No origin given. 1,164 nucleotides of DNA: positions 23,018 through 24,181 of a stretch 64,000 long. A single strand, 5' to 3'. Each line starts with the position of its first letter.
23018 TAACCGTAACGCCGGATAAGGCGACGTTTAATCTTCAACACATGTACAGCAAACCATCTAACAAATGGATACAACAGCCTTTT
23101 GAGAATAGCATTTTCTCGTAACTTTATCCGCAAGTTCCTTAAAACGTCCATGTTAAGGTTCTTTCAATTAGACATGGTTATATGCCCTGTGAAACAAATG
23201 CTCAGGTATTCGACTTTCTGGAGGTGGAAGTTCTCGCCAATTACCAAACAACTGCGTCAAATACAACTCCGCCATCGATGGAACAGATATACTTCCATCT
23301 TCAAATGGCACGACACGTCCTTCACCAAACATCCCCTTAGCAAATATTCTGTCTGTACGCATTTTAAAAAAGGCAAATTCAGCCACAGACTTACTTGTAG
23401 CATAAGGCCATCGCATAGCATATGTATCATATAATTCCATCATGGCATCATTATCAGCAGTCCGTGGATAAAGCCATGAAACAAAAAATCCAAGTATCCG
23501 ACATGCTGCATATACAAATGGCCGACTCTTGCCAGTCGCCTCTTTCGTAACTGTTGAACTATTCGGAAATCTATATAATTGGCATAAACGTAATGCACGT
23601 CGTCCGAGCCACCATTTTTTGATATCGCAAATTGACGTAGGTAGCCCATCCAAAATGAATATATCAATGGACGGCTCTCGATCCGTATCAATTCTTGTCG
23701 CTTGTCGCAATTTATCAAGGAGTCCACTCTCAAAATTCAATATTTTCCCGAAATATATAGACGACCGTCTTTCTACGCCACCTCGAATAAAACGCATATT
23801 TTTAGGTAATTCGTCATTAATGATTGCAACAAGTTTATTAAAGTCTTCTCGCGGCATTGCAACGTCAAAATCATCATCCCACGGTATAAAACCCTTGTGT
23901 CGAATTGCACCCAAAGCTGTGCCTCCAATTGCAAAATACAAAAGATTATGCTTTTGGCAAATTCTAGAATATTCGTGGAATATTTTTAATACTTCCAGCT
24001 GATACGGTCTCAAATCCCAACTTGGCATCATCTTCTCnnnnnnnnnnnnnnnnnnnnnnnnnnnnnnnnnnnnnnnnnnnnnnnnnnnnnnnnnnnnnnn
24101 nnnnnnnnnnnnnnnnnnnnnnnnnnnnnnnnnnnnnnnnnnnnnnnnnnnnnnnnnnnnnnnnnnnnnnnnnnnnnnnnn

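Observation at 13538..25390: Teichoic-acid-like phospho-alcohol decoration toolkit with an unusual cytidylyltransferase-reductase fusion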

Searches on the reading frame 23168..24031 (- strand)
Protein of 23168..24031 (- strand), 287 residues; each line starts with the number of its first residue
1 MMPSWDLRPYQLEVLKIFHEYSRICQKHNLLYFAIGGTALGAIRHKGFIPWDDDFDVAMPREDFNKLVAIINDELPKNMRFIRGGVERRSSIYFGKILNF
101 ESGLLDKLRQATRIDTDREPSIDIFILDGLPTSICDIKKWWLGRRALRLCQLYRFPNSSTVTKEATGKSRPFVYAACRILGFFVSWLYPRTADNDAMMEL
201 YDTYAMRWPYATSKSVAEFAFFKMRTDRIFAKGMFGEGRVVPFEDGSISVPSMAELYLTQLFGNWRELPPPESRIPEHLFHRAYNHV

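Call 4: search_protein_families(library=pfam, proteins=[window:23168-24031:-], max_evalue=0.01)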
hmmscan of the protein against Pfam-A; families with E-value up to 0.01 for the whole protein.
window:23168-24031:- (287 aa): 1 family
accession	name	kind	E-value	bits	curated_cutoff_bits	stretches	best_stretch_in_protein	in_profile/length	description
PF04991.19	LicD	-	3.8e-33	115.9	22.6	1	25-263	1-227/227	LicD family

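Call 5: search_protein_families(library=ncbifam, proteins=[window:23168-24031:-], max_evalue=0.01)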
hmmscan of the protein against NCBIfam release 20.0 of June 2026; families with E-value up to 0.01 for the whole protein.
window:23168-24031:- (287 aa): 1 family
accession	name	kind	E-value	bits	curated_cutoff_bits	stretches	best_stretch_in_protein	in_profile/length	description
NF045866.1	GGPL_Ptran_Mf1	equivalog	2.3e-22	80.3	225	1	11-74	2-65/240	diacylglycerol cholinephosphotransferase Mf1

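Call 95: search_solved_structures(query=window:23168-24031:-, max_evalue=1)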
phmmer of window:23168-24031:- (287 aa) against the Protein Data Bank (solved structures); distinct sequences matched with E-value up to 1: 2.
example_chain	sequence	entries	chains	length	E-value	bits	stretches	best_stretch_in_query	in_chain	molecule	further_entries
6kaj_A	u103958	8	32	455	0.0059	19.1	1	26-65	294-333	Fukutin-related protein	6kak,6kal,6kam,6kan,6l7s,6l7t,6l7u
2c7h_A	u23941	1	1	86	0.15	14.5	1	122-158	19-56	RETINOBLASTOMA-BINDING PROTEIN 6, ISOFORM 3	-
